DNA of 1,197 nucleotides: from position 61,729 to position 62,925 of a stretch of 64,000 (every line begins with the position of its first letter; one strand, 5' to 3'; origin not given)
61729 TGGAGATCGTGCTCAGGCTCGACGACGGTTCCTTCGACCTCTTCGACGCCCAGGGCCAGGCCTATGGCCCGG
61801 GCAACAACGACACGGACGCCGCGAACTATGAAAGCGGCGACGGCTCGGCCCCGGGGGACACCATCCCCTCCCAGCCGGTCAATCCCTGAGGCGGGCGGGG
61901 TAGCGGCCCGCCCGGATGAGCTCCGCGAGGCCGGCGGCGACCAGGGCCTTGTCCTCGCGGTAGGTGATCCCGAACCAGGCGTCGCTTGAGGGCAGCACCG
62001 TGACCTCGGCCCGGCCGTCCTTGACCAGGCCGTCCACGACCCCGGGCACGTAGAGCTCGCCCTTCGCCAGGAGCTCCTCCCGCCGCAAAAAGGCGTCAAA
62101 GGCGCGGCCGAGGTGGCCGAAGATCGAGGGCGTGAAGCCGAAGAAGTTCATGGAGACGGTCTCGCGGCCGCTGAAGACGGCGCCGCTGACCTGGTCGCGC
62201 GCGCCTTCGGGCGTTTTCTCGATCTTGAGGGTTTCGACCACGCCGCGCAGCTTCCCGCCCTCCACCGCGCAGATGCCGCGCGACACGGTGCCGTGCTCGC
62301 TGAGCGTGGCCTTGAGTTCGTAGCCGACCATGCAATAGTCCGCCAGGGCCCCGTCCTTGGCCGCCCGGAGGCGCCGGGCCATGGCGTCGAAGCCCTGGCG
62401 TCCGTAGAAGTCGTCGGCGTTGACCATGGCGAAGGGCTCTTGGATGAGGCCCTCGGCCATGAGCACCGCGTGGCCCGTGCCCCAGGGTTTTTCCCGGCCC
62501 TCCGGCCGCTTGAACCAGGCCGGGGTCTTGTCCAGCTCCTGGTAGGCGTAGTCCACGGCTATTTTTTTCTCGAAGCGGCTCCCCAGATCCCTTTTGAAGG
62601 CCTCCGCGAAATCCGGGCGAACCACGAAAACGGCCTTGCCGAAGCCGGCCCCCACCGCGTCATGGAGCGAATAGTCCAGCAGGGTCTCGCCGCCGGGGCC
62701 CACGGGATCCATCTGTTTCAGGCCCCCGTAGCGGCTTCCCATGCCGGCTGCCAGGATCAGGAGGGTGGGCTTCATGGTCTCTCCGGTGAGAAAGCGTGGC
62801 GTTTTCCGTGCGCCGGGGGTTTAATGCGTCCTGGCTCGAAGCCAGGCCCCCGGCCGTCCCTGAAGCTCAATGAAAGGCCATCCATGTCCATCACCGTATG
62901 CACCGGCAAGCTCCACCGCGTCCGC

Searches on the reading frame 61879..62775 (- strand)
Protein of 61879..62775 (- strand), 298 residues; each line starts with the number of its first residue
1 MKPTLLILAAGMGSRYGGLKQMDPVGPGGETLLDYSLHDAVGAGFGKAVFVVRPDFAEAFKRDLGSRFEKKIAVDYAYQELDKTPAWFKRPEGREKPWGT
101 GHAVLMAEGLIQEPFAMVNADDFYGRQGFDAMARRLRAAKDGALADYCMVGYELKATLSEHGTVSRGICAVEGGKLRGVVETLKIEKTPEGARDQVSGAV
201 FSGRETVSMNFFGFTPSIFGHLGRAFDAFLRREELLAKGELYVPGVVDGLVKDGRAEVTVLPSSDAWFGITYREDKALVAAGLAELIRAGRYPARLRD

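Call 10: search_protein_families(library=pfam, proteins=[window:61879-62775:-], max_evalue=0.001)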
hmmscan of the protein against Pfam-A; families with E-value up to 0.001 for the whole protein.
window:61879-62775:- (298 aa): 2 families
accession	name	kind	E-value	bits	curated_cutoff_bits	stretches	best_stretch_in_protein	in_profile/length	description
PF00483.29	NTP_transferase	-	1.8e-07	31.4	21.2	1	6-219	3-185/245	Nucleotidyl transferase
PF12804.13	NTP_transf_3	-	1.4e-06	29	27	1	6-59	2-53/160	MobA-like NTP transferase domain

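Call 49: search_protein_families(library=ncbifam, proteins=[window:61879-62775:-], max_evalue=0.001)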
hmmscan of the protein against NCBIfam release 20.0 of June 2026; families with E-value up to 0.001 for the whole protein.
window:61879-62775:- (298 aa): 1 family
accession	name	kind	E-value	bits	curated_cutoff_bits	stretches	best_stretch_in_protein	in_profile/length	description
TIGR03992.1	Arch_glmU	subfamily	4.8e-07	29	292.1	1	6-137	4-122/393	bifunctional sugar-1-phosphate nucleotidylyltransferase/acetyltransferase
